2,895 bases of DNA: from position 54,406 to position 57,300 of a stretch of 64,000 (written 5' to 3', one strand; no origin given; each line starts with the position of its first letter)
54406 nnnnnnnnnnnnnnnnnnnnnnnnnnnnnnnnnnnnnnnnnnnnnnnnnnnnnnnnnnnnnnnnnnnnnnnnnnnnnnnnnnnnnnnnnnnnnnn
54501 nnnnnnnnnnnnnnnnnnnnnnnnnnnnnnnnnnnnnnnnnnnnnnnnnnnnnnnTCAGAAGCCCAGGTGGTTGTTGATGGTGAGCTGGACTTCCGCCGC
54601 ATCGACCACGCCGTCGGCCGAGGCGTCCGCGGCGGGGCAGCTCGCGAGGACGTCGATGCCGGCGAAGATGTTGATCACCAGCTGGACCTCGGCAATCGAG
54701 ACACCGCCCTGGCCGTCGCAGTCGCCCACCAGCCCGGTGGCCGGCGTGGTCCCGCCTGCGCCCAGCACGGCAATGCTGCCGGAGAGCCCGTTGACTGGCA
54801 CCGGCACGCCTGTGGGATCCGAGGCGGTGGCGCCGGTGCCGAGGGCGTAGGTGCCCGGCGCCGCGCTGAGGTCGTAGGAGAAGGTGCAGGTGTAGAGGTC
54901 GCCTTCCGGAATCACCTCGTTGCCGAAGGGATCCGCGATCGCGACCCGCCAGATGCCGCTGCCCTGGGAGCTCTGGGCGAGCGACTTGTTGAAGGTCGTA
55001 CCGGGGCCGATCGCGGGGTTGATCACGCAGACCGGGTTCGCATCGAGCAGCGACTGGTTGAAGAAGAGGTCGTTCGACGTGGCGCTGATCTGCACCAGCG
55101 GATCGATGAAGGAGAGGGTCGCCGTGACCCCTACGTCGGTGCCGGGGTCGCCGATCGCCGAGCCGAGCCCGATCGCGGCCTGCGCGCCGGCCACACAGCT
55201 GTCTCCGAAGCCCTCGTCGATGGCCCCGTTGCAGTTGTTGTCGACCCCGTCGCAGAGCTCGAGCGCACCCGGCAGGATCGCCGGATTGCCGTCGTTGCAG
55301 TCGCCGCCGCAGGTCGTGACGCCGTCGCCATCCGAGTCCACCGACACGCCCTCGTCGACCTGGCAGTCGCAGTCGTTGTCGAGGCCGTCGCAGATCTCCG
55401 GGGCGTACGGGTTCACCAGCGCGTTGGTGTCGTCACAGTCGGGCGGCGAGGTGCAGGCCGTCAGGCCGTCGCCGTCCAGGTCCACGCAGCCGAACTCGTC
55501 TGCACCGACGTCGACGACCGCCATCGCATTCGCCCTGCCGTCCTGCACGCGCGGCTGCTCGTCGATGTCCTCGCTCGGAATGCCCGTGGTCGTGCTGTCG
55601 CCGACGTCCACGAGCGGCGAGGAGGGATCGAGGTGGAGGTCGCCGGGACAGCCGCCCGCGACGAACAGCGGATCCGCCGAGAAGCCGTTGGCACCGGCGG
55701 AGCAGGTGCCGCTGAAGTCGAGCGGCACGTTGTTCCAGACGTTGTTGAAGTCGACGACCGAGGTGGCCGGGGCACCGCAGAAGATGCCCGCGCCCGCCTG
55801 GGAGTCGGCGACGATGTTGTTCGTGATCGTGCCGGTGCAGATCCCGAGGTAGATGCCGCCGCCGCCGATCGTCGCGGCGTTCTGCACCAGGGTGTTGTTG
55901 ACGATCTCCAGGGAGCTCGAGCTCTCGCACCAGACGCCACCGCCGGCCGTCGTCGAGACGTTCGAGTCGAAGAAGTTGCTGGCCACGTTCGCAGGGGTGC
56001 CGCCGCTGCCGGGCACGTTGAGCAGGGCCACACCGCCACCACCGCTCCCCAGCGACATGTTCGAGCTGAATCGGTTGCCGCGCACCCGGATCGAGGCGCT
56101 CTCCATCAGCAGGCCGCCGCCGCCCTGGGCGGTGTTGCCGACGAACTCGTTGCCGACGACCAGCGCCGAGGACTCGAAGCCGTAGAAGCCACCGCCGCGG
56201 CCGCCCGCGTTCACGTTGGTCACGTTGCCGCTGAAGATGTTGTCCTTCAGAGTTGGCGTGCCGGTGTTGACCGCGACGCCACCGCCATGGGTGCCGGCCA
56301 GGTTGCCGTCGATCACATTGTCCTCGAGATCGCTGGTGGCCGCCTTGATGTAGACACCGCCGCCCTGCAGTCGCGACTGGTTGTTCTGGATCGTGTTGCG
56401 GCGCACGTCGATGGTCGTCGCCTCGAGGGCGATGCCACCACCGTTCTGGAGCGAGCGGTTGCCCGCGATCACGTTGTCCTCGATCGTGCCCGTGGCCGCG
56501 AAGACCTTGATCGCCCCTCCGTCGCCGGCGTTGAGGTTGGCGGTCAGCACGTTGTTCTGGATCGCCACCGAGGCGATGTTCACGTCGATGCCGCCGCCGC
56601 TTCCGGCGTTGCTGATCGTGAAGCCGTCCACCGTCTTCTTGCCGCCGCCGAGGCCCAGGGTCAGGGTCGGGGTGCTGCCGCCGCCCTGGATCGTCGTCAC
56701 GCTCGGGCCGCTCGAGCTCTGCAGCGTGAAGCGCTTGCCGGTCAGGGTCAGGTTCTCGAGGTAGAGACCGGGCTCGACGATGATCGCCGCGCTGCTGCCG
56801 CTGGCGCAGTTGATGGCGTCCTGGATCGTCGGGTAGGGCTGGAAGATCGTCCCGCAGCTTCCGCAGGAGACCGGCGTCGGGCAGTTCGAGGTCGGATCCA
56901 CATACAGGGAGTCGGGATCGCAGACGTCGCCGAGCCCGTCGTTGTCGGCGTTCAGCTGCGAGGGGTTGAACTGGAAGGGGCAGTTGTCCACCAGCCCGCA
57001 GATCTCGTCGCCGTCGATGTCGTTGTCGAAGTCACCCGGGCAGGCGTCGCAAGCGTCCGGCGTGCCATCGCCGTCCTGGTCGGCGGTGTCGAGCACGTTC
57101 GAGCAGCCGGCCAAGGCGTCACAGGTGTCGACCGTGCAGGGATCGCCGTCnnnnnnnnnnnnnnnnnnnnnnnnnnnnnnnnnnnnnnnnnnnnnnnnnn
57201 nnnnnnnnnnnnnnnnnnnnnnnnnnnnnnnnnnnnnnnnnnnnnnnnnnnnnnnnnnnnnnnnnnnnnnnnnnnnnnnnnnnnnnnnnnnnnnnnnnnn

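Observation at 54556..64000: Giant (>3,100 aa, truncated by window) secreted protein with an unusual domain series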

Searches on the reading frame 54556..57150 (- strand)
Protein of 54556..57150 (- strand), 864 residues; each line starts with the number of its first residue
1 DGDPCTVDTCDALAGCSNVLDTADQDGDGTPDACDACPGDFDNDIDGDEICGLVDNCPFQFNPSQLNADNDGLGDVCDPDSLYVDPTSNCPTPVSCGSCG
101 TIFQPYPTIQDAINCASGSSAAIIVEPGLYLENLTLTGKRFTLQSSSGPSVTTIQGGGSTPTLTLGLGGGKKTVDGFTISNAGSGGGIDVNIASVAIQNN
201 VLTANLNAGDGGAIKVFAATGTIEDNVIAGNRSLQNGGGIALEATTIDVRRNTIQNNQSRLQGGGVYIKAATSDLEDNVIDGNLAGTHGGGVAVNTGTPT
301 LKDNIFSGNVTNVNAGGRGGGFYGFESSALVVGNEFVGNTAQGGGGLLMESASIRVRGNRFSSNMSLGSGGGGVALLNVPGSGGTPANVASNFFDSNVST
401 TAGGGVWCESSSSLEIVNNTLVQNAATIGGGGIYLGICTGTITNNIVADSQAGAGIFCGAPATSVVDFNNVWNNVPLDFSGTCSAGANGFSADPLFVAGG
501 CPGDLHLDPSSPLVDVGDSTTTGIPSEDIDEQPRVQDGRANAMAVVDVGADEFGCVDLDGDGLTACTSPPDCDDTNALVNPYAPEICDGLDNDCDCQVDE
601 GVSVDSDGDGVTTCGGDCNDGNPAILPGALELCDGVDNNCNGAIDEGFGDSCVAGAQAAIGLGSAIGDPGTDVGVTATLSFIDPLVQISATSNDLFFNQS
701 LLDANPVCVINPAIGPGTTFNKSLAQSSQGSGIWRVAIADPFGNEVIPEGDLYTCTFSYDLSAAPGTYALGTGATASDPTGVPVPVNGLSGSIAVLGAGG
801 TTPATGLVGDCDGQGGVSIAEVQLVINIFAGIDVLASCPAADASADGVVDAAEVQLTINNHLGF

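Call 6: search_protein_families(library=pfam, proteins=[window:54556-57150:-], max_evalue=0.1)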
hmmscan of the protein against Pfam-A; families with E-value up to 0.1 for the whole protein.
window:54556-57150:- (864 aa): 4 families
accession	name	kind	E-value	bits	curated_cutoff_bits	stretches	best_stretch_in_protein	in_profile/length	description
PF11617.13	Cu-binding_MopE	-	8.8e-20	71.1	27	2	617-646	1-30/30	Putative metal-binding motif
PF00526.23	Dicty_CTDC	-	0.00044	20.4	27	1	1-18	4-21/24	Dictyostelium (slime mold) repeat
PF02412.23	TSP_3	-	0.011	15.8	25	1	24-65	2-36/36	Thrombospondin type 3 repeat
PF00404.24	Dockerin_1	-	0.026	15.1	22.9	0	809-859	2-54/57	Dockerin type I domain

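Call 7: search_protein_families(library=ncbifam, proteins=[window:54556-57150:-], max_evalue=0.1)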
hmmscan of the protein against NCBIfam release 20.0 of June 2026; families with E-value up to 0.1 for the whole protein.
window:54556-57150:- (864 aa): 4 families
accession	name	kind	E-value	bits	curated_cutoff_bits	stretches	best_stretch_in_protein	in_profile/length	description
TIGR04247.1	NosD_copper_fam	subfamily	3e-09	36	300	1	109-428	1-289/377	nitrous oxide reductase family maturation protein NosD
NF047638.1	throspo3_MtsC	equivalog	5.4e-07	28.9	350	1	6-91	95-175/428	cell-cell cohesion MYXO-CTERM protein MtsC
NF045500.1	Omp28_seleno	equivalog_domain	1.2e-06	28.1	200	1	40-79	270-309/377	Omp28-related selenoprotein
TIGR03804.1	para_beta_helix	repeat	0.0038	16.9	19.45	0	225-258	9-43/44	parallel beta-helix repeat protein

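Call 10: find_homologous_proteins(query=window:54556-57099:-)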
Query window:54556-57099:- (847 aa): 1409 proteins with E <= 0.001 among 8000 candidates; the best 120 are listed.
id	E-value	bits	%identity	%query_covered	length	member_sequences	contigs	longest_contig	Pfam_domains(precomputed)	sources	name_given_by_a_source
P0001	0.0e+0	1059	60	100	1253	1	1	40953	PF00526.24,PF11617.14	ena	-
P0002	4.5e-257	874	52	100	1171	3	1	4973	PF00526.24,PF11617.14,PF05048.20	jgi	jgi:hypothetical protein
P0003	7.0e-103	364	37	73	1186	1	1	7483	PF00526.24,PF11617.14,PF05048.20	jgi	jgi:hypothetical protein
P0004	7.4e-84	301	31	54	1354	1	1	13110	PF13229.13,PF07602.18,PF02415.24,PF05048.20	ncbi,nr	ncbi:MAG: right-handed parallel beta-helix repeat-containing protein [Phycisphaerae bacterium]|nr:ri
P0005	1.2e-82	297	71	7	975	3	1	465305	PF02412.24,PF01839.30,PF14312.13,PF00404.25,PF13517.13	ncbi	-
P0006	4.2e-82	295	29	59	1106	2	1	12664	PF11617.14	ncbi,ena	-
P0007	8.7e-75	271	32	59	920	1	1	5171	PF13229.13,PF02415.24,PF05048.20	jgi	-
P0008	2.2e-71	259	32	53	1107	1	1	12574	PF13229.13,PF17957.8,PF03404.23,PF22842.4,PF17161.11,PF05048.20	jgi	jgi:hypothetical protein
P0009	3.1e-69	252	29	58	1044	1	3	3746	PF13229.13,PF07602.18,PF05048.20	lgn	-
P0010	4.6e-69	252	63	7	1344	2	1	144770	PF02412.24,PF12032.14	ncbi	-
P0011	7.3e-68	248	30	53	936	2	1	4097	PF13229.13,PF07602.18,PF17957.8,PF03404.23,PF17161.11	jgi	jgi:hypothetical protein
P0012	3.8e-67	245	32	31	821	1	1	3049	PF13229.13,PF07602.18,PF17161.11,PF05048.20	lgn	-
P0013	2.3e-66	243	30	53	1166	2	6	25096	PF13229.13,PF05048.20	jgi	-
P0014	1.9e-64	237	45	13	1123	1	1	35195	PF02412.24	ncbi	ncbi:MAG: thrombospondin type 3 repeat-containing protein, partial [Myxococcota bacterium]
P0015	2.4e-64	236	54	12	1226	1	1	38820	PF13229.13,PF11617.14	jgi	jgi:hypothetical protein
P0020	9.8e-55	204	37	43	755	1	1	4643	PF13229.13,PF07602.18,PF11617.14,PF02415.24,PF05048.20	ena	-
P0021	2.6e-53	200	33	34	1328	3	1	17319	PF13229.13,PF07602.18,PF11617.14,PF02415.24,PF17161.11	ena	-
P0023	2.1e-51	193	30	40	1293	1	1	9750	PF13229.13,PF11617.14,PF02415.24,PF05048.20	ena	-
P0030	1.9e-48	184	30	39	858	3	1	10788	PF13229.13,PF11617.14,PF05048.20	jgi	-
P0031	1.9e-48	184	59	7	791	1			PF02412.24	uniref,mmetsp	uniref:HYR domain-containing protein n=2 Tax=Entomoneis paludosa TaxID=265537 RepID=A0A7S3DSD1_9STRA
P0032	2.2e-48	183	35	25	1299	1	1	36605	PF11617.14,PF02415.24,PF17161.11,PF05048.20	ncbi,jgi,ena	-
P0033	5.1e-48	182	29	58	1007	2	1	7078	PF13229.13,PF11617.14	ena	-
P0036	1.4e-47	181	25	55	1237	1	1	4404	PF02412.24,PF13229.13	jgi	-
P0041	6.3e-46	175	60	7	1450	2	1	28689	PF02412.24,PF04151.22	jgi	jgi:hypothetical protein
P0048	3.7e-43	166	52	12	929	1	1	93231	PF11617.14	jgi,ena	jgi:hypothetical protein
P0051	2.1e-42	164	39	21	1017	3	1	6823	PF01839.30,PF13229.13,PF11617.14,PF13517.13,PF02415.24,PF14783.13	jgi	-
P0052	3.2e-42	163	65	6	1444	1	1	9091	PF02412.24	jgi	jgi:hypothetical protein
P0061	1.5e-39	154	27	54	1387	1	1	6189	PF13229.13,PF11617.14,PF02415.24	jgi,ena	-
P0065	4.4e-39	153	27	53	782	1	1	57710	PF13229.13,PF11617.14,PF05048.20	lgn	-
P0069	7.6e-39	152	54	8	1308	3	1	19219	PF02412.24,PF25900.1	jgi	jgi:hypothetical protein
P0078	5.6e-38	149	25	47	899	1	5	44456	PF13229.13,PF11617.14,PF05048.20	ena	-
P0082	1.4e-37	148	49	11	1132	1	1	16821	PF02412.24,PF24517.3,PF00688.25,PF00149.34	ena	-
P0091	5.6e-36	142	28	47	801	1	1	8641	PF13229.13,PF11617.14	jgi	jgi:hypothetical protein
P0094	9.6e-36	142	39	14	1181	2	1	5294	PF11617.14,PF02415.24,PF18884.6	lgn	-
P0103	2.0e-34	137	40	11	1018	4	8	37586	PF13229.13,PF11617.14,PF02415.24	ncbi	-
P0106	3.2e-34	137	44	11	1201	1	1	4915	PF11617.14,PF02415.24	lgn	-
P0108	4.1e-34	136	42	11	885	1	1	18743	PF11617.14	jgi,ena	-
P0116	2.1e-33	134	37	13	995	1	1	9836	PF13229.13,PF11617.14,PF05048.20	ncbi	-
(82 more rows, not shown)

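Call 12: find_encoding_contigs(protein=P0001, flank=10000, max_places=3)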
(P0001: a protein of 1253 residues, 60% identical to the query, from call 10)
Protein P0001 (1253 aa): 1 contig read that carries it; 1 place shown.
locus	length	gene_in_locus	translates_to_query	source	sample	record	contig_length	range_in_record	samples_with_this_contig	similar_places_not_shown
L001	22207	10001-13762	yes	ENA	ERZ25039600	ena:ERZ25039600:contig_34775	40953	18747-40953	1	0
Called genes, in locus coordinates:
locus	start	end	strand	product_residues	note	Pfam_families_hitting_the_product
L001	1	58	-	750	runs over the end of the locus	PF00515:TPR_1 (faint), PF07719:TPR_2 (faint), PF13432:TPR_16 (weak), PF14559:TPR_19, PF14559:TPR_19 (weak), PF00884:Sulfatase, PF01663:Phosphodiest, PF16347:SGSH_C, +6 more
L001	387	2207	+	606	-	-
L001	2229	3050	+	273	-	PF13641:Glyco_tranf_2_3, PF00535:Glycos_transf_2, PF10111:Glyco_tranf_2_2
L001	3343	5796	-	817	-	-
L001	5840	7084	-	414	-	-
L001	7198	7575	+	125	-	-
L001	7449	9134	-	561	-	-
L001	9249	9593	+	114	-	PF00526:Dicty_CTDC (weak)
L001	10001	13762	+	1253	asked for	PF00526:Dicty_CTDC (weak), PF11617:Cu-binding_MopE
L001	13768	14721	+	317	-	-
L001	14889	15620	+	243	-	PF13462:Thioredoxin_4, PF13098:Thioredoxin_2 (weak), PF01323:DSBA, PF13743:Thioredoxin_5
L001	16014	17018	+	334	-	-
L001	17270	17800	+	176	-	-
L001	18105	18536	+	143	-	-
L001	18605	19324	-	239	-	PF13646:HEAT_2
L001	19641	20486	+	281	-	PF02985:HEAT (faint), PF13646:HEAT_2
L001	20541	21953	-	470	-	PF00072:Response_reg, PF00158:Sigma54_activat, PF14532:Sigma54_activ_2, PF00004:AAA (weak), PF07728:AAA_5 (weak), PF25601:AAA_lid_14, PF02954:HTH_8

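Call 18: find_related_loci(query=A2, collection=genome_contigs, flank=10000)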
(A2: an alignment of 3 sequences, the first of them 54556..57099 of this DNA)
Query A2 (847 aa) in genome_contigs; peptide patterns used: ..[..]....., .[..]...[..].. (x = any residue, [..] = any of these).
600 stretches matched a pattern (row limit reached: there are more); 503 encode a relative of the query (tblastn E <= 1e-3); the best 80 are kept; 80 distinct loci.
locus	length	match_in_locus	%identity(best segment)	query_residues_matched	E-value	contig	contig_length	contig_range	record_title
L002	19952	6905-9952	61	516-644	7e-24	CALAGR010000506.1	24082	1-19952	MAG TPA_asm: uncultured proteobacterium isolate ERR2206756_bin.78_CONCOCT_v1.1_MAG genome assembly, contig: ERZ887841.79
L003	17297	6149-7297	32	379-636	5e-24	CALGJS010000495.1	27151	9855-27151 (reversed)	MAG: uncultured Saprospiraceae bacterium isolate H3_Bin_Bin_2_1_1 genome assembly, contig: c_000000288743, whole genome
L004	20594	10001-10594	54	539-631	2e-22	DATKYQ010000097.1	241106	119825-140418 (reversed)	MAG TPA_asm: Myxococcota bacterium isolate SMAG_U14223 k141_3946426, whole genome shotgun sequence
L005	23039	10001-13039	59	27-634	1e-22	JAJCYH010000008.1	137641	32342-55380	MAG: Saprospiraceae bacterium isolate OFTM152 OFTM152_7, whole genome shotgun sequence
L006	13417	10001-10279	54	533-632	3e-22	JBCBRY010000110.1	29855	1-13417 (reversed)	MAG: Bacteroidota bacterium isolate J06638_10 NODE_110_length_29855_cov_16.406441, whole genome shotgun sequence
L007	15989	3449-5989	56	514-664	7e-22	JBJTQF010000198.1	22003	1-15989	MAG: Myxococcota bacterium isolate samp_4448_VAMB_910 samp_4448_720895, whole genome shotgun sequence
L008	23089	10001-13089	53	516-627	1e-21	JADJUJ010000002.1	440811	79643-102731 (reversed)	MAG: Lewinellaceae bacterium isolate Hirt_18-Q3-R61-65_BATAC.551 tig00002859-10-4403100, whole genome shotgun sequence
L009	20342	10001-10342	47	540-644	1e-21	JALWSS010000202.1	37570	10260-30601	MAG: Saprospiraceae bacterium isolate M2_metabat2_scaf2bin.095 M2_NODE_775_length_37570_cov_4.739497, whole genome shotg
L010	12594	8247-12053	59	539-631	6e-21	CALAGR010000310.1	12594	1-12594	MAG TPA_asm: uncultured proteobacterium isolate ERR2206756_bin.78_CONCOCT_v1.1_MAG genome assembly, contig: ERZ887841.26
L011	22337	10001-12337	28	191-630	2e-19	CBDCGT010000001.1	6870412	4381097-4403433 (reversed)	MAG: Myxococcota bacterium isolate b90a6253-9085-4fdc-b07f-f19b09a9488d genome assembly, contig: contig_1, whole genome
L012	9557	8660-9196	51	12-648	2e-20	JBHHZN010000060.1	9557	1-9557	MAG: Acidobacteriota bacterium isolate Maj_1_bin.22 NODE_3543_length_9557_cov_5.281835, whole genome shotgun sequence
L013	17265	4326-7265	29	89-633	2e-20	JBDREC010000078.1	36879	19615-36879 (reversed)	MAG: Pseudomonadota bacterium isolate MEGAHIT-group-1.295 k141_12062044, whole genome shotgun sequence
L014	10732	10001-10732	57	539-633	4e-20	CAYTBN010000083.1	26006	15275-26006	MAG TPA_asm: uncultured Rickettsiales bacterium isolate SRP308112_co1_98 genome assembly, contig: NODE_2624_length_26006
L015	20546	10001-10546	55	538-664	5e-20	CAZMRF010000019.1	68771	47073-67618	MAG TPA_asm: uncultured Acidobacteriota bacterium isolate SRP119689_co1_145 genome assembly, contig: NODE_425_length_687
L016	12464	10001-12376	27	88-633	7e-20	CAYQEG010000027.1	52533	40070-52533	MAG TPA_asm: uncultured Rickettsiales bacterium isolate SRP077602_co5_496 genome assembly, contig: NODE_2992_length_5253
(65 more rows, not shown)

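Call 22: search_protein_families(library=pfam, proteins=[L001:13768-14721:+], max_evalue=1)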
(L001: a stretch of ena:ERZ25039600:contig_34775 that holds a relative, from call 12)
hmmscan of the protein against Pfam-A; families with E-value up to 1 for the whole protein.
L001:13768-14721:+ (317 aa): 2 families
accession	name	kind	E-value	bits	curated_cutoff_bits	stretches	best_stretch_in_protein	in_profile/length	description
PF00963.24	Cohesin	-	9.7e-05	23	24.1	1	39-173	2-139/139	Cohesin domain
PF02412.23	TSP_3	-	0.018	15.1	25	3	195-209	22-36/36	Thrombospondin type 3 repeat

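Call 33: search_solved_structures(query=window:54559-57099:-, max_evalue=0.1)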
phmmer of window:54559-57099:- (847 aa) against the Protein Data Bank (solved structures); distinct sequences matched with E-value up to 0.1: 5.
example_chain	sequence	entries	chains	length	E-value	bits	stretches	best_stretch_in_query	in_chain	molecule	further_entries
2rhp_A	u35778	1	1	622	7e-07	31.1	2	27-65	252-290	Thrombospondin-2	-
1yo8_A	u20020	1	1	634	1.3e-06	30.3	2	27-65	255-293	thrombospondin-2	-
3fby_A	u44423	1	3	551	2e-06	29.6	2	7-61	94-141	Cartilage oligomeric matrix protein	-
2vov_A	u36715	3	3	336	0.0002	23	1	586-630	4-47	SURFACE-ASSOCIATED PROTEIN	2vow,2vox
1ux6_A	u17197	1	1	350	0.00072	21.1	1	35-62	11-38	THROMBOSPONDIN-1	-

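Call 54: list_cluster_members(proteins=[P0001, P0002, P0122, P0123, P0126, P0128, P0130, P0189, P0190, P0157])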
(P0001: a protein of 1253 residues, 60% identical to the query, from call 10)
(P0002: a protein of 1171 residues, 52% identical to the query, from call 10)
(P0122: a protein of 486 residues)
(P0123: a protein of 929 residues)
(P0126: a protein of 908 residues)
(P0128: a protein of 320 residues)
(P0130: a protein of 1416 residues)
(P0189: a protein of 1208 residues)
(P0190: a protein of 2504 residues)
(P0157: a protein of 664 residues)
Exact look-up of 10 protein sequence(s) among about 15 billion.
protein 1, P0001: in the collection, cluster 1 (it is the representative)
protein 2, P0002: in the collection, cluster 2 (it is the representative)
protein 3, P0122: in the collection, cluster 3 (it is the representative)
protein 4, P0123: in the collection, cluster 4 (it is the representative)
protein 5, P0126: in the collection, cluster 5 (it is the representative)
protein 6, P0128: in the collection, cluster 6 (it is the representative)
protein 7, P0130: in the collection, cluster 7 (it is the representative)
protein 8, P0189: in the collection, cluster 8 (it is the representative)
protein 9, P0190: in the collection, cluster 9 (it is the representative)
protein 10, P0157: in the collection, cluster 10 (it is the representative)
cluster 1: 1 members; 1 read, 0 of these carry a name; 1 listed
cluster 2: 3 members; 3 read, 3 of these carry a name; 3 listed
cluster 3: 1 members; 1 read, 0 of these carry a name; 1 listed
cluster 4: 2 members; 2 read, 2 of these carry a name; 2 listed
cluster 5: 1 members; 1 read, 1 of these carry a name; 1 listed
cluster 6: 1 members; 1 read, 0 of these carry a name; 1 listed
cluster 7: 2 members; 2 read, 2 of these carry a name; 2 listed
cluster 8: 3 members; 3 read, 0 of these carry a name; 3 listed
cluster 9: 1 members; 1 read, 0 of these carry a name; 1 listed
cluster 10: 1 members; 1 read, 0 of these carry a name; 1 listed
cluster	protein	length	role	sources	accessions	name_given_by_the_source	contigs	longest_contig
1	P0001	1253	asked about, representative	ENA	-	-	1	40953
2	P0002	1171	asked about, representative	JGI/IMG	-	hypothetical protein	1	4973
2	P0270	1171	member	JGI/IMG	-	hypothetical protein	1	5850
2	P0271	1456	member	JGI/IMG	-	hypothetical protein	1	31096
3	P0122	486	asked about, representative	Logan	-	-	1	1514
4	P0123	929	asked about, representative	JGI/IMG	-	predicted outer membrane repeat protein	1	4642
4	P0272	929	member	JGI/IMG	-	predicted outer membrane repeat protein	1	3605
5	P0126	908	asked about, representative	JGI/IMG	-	hypothetical protein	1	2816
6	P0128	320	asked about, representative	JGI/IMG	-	-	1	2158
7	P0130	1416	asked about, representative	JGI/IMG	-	hypothetical protein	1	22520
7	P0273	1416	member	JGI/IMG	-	hypothetical protein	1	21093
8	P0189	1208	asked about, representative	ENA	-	-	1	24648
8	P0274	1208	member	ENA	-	-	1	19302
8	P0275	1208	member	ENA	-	-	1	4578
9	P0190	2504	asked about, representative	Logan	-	-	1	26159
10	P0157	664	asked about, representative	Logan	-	-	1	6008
